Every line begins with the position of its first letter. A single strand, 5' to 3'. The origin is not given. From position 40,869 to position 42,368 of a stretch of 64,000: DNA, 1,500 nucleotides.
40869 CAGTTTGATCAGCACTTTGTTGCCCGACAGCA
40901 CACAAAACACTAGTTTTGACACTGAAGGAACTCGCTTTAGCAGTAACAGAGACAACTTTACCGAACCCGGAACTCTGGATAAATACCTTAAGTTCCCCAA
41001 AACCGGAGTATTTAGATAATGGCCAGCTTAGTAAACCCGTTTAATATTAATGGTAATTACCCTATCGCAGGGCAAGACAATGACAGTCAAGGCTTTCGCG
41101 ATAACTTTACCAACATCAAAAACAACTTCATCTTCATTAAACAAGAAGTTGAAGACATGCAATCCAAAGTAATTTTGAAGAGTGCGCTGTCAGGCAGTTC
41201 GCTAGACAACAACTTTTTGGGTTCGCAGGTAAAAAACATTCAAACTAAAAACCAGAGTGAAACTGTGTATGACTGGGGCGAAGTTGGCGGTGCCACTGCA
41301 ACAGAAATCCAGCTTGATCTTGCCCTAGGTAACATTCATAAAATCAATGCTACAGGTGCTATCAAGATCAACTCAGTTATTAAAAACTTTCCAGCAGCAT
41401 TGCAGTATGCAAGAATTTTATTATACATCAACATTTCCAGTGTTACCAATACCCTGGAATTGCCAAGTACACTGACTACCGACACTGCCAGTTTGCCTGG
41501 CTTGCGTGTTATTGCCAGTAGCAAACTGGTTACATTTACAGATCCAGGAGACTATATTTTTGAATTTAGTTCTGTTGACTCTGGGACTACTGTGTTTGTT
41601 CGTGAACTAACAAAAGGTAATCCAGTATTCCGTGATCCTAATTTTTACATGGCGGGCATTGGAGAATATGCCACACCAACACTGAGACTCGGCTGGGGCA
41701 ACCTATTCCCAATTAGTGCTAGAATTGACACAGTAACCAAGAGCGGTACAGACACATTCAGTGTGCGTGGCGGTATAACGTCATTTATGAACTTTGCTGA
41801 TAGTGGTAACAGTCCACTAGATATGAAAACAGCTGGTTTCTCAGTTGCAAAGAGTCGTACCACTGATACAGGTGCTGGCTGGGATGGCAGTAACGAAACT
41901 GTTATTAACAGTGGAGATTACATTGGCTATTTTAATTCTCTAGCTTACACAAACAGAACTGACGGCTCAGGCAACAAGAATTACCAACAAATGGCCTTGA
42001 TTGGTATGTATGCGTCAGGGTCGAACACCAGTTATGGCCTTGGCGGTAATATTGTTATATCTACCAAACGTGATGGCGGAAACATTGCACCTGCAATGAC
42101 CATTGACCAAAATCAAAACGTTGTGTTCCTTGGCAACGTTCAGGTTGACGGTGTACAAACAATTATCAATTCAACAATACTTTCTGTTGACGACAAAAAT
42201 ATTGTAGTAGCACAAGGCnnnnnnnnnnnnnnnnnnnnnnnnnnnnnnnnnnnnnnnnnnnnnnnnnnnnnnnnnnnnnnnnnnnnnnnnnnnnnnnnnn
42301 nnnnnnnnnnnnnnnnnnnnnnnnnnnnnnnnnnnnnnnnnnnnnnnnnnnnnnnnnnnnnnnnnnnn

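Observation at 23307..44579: Three tail-fibre genes share an N-terminal anchor motif but carry different distal domains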

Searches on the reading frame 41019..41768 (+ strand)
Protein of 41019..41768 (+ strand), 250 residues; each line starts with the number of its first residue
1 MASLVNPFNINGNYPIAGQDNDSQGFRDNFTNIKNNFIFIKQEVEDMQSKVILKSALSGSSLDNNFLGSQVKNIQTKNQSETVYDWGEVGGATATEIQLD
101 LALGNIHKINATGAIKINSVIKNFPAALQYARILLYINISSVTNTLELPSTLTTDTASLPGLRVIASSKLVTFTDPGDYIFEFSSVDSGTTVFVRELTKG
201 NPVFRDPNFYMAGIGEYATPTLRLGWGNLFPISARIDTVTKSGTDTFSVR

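Call 23: search_solved_structures(query=window:41019-41768:+, max_evalue=10, show_alignments=3)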
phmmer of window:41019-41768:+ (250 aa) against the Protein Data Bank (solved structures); distinct sequences matched with E-value up to 10: 1.
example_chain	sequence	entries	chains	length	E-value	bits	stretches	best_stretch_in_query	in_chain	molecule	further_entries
4l11_A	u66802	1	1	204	0.63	13.2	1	109-182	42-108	AGAP007709-PA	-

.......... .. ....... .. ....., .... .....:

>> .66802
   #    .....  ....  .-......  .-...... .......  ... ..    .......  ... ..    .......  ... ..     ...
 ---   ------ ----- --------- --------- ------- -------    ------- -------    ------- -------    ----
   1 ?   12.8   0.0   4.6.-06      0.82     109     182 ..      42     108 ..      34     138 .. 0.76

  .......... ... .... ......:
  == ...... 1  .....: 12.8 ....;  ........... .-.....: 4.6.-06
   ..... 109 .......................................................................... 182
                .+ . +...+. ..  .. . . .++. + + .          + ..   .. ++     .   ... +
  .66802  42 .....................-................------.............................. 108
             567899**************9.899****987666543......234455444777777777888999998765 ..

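Call 57: search_solved_structures(query=A4, max_evalue=10, show_alignments=2)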
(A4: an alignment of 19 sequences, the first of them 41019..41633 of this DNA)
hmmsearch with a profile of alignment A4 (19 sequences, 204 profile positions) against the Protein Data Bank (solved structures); distinct sequences matched with E-value up to 10: 2.
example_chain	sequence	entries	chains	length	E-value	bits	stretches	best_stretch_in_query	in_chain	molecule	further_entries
4fib_A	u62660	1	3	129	0.1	15.2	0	139-190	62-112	Uncharacterized protein ydhK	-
2ky9_A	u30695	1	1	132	0.12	15.1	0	139-191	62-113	Uncharacterized protein ydhK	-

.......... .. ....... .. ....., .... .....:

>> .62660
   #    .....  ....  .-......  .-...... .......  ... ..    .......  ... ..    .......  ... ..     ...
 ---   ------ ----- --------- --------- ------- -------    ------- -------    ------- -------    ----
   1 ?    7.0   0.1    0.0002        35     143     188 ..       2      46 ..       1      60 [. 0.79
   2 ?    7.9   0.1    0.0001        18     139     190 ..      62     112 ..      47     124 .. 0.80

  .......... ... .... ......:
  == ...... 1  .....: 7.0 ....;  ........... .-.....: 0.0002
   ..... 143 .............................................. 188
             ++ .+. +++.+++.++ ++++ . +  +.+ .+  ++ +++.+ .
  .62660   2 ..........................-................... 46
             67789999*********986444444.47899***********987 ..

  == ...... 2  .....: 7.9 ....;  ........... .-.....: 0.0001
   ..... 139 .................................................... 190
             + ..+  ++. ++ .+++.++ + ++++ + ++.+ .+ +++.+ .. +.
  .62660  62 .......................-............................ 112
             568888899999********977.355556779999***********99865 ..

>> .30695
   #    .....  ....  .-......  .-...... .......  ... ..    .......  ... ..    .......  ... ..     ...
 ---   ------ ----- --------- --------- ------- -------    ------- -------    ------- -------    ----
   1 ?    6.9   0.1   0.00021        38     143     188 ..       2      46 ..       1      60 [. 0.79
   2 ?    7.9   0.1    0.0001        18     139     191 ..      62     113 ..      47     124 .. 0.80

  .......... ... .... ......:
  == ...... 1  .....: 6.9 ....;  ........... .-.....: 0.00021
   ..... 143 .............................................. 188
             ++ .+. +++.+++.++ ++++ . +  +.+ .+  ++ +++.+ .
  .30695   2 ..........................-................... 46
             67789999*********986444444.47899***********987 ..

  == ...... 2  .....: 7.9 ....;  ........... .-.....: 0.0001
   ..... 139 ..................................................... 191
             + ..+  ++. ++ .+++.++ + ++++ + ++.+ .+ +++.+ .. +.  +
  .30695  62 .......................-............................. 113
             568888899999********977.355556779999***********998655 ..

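Call 63: search_protein_representatives(alignment_id=A4)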
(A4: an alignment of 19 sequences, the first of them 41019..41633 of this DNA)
Query: 19 sequences, 204 profile positions. Proteins with E-value up to 0.001 (for the whole library): 2455; up to 1e-10: 1810; up to 1e-30: 548. The best 150 are listed.
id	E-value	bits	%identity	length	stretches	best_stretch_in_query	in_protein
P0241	2.2e-96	337.5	-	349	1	1-204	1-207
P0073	2.6e-94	330.7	-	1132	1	1-204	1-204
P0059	2.6e-91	320.9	-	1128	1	1-204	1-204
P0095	1.5e-90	318.4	-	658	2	1-204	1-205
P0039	6.9e-89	313.0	-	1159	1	1-204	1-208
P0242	8.0e-87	306.3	-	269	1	1-204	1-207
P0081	1.2e-86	305.7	-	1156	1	1-204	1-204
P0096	1.7e-86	305.2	-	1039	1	1-204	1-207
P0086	2.5e-86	304.7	-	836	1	1-204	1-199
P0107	1.4e-84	298.9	-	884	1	1-204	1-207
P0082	1.3e-83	295.8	-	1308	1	1-204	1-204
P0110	1.3e-76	272.9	-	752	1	1-204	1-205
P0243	4.2e-75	268.0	-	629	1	1-200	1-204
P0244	4.4e-75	268.0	-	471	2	1-192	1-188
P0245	1.3e-74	266.4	-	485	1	1-204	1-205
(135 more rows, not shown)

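Call 70: search_dna_similar(query=window:41019-41633:+, collection=phages, mode=protein, max_rows=15, max_evalue=1)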
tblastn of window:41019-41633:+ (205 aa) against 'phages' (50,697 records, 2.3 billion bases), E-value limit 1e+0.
Records with a match: 2; places in all: 2; records where one place covers at least 80% of the query: 0.
Best place of each record, by identity: <60% 2.
By first word of the organism name: Agrobacterium 2.
By host as written in the record: Agrobacterium tumefaciens C58 2.
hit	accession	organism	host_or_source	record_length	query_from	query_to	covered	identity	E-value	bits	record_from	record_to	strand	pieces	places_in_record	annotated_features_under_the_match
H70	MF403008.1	Agrobacterium phage Atu_ph07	Agrobacterium tumefaciens C58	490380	1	52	25%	48.1%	3e-2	41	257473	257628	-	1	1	hypothetical protein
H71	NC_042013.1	Agrobacterium phage Atu_ph07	Agrobacterium tumefaciens C58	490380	1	52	25%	48.1%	3e-2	41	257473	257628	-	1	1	hypothetical protein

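Call 71: get_annotated_region(hit=H71, flank=9000)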
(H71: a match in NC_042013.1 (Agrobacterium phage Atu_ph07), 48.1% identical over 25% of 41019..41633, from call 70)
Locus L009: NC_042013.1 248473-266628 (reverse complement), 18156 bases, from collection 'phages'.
description: Agrobacterium phage Atu_ph07, complete genome.
organism: Agrobacterium phage Atu_ph07 (NCBI taxid 2024264)
taxonomy: Viruses; Duplodnaviria; Heunggongvirae; Uroviricota; Caudoviricetes; Polybotosvirus; Polybotosvirus Atuph07
host: Agrobacterium tumefaciens C58; source: -; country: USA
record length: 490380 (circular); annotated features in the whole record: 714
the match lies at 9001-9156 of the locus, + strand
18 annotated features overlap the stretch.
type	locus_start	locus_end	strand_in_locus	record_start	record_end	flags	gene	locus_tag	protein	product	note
CDS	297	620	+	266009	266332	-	-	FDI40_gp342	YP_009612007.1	hypothetical protein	-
CDS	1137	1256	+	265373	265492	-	-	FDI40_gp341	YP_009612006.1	hypothetical protein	-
CDS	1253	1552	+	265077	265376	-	-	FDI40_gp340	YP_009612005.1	hypothetical protein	-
CDS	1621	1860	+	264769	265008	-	-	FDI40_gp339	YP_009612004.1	hypothetical protein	-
CDS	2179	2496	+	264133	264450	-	-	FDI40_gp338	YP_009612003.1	hypothetical protein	-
CDS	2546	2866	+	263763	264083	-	-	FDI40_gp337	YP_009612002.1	hypothetical protein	-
CDS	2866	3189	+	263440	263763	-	-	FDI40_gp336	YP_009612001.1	hypothetical protein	-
CDS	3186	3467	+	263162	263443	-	-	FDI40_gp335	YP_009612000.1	hypothetical protein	-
CDS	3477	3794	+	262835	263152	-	-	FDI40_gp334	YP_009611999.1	hypothetical protein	-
CDS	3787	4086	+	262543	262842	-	-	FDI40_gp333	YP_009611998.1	hypothetical protein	-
CDS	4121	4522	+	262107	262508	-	-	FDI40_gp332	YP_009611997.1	hypothetical protein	-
CDS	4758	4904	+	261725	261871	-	-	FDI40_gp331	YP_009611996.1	hypothetical protein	-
CDS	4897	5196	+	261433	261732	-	-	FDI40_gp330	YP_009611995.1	hypothetical protein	-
CDS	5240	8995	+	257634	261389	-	-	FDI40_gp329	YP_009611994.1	protease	-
CDS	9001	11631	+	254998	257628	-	-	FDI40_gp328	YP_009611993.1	hypothetical protein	-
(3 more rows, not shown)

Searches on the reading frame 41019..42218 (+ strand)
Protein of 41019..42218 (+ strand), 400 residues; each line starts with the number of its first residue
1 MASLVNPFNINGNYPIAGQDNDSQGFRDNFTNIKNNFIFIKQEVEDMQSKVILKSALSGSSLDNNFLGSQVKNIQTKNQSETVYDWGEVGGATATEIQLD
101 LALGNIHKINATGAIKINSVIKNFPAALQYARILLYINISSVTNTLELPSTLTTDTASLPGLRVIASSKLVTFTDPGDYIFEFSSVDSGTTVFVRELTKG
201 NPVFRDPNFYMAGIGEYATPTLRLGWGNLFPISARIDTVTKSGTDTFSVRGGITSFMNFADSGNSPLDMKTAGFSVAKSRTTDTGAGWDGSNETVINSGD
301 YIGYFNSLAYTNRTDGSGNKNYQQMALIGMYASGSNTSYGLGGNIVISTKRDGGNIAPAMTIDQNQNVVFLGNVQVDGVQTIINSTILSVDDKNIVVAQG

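Call 43: predict_structure(alignment_id=A3)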
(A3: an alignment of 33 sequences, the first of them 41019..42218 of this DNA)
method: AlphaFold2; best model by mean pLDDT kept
length: 400 residues; sequences in the alignment: 33
mean_pLDDT: 65.4   pTM: 0.39
mean pLDDT of the five models: 65.4, 64.6, 64.3, 61.8, 55.1
residues with pLDDT >= 90: 43; 70-90: 140; 50-70: 102; < 50: 115
segments of 3 or more residues with pLDDT < 50: 53-65, 201-212, 214-294, 336-342
pLDDT, mean of each block of 10 residues (from residue 1): 71 57 69 82 70 49 51 63 91 90 92 91 83 91 87 71 75 84 88 79 42 43 40 39 36 34 42 40 44 50 55 70 64 51 63 72 77 81 77 64
secondary structure, 60 per line:
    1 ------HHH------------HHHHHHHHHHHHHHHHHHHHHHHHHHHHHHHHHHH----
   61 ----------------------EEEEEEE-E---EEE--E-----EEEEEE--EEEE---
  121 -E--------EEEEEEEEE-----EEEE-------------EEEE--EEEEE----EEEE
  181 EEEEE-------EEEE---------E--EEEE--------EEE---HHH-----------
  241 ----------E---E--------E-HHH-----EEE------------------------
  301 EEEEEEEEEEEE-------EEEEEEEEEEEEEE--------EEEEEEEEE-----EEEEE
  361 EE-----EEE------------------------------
elements in order: H22-56 E83-89 E95-97 E106-111 E114-117 E131-139 E145-148 E162-165 E168-172 E177-185 E193-196 E209-212 E221-223 E274-276 E301-312 E320-333 E342-350 E356-362 E368-370

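Call 62: fold_search(model_id=the predicted structure, library=pdb)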
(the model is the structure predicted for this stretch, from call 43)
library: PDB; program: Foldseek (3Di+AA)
matches with E <= 10: 189; with E <= 0.001: 5
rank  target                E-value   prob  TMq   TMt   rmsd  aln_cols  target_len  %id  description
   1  4uw8_G                1.5e-04  0.93  0.19  0.19  17.0       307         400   16  Structure of the carboxy-terminal domain of the bacteriophage T5 L- shaped tail fiber with its intra-molecular chapero (released 2015-08-05)
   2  4uw8_A                1.7e-04  0.95  0.19  0.19  16.8       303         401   14  Structure of the carboxy-terminal domain of the bacteriophage T5 L- shaped tail fiber with its intra-molecular chapero (released 2015-08-05)
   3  4uw7_A                2.1e-04  0.89  0.17  0.23  17.4       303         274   13  Structure of the carboxy-terminal domain of the bacteriophage T5 L- shaped tail fiber without its intra-molecular chap (released 2015-08-05)
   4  4uw7_C                4.5e-04  0.90  0.18  0.24  16.3       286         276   12  Structure of the carboxy-terminal domain of the bacteriophage T5 L- shaped tail fiber without its intra-molecular chap (released 2015-08-05)
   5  4uw7_B                5.7e-04  0.80  0.17  0.23  17.3       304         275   13  Structure of the carboxy-terminal domain of the bacteriophage T5 L- shaped tail fiber without its intra-molecular chap (released 2015-08-05)
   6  8oml_A                1.5e-03  0.98  0.19  0.23  15.3       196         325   17  Crystal structure of Bdellovibrio bacteriovorus Bd1334 C-terminal domains (released 2023-10-25)
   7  8oml_B                1.6e-03  1.00  0.18  0.22  11.4       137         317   23  Crystal structure of Bdellovibrio bacteriovorus Bd1334 C-terminal domains (released 2023-10-25)
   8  24qj                  3.0e-03  1.00  0.18  0.16   5.0       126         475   12  Crystal structure of a tailspike depolymerase (Solidus_gp83) from Acinetobacter phage Solidus (released 2026-03-25)
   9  7rfv                  2.4e-02  0.93  0.17  0.26   6.4       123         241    8  Tailspike protein 4 (TSP4) from phage CBA120, residues 1-250, obtained in the presence of PEG8000 (released 2022-02-23)
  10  8onf_B                2.9e-02  0.93  0.17  0.25   9.2       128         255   20  Crystal structure of Bdellovibrio bacteriovorus Bd2439 fibre C-terminal domains with ethylene glycol (released 2023-10-25)
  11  6j0n_n                1.4e-01  0.12  0.07  0.14  17.0       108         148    9  Cryo-EM Structure of an Extracellular Contractile Injection System, baseplate in extended state, refined in C6 symmetr (released 2019-04-10)
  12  8xcj_F                3.5e-01  0.08  0.08  0.07  21.1       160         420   13  Open State of central tail fiber of bacteriophage lambda upon binding to LamB (gpJ713-LamB complex) (released 2024-05-01)
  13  5nxh_A                5.9e-01  0.11  0.15  0.11  17.1       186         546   14  Crystal structure of the carboxy-terminal region of the bacteriophage T4 proximal long tail fibre protein gp34, residu (released 2017-07-12)
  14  3d2l_A                7.5e-01  0.01  0.05  0.08  17.5       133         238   11  Crystal structure of SAM-dependent methyltransferase (ZP_00538691.1) from EXIGUOBACTERIUM SP. 255-15 at 1.90 A resolut (released 2008-05-20)
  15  8opz                  7.9e-01  0.09  0.09  0.06   8.5        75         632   23  Crystal structure of a tailspike depolymerase (APK16_gp47) from Acinetobacter phage APK16 (released 2023-05-31)
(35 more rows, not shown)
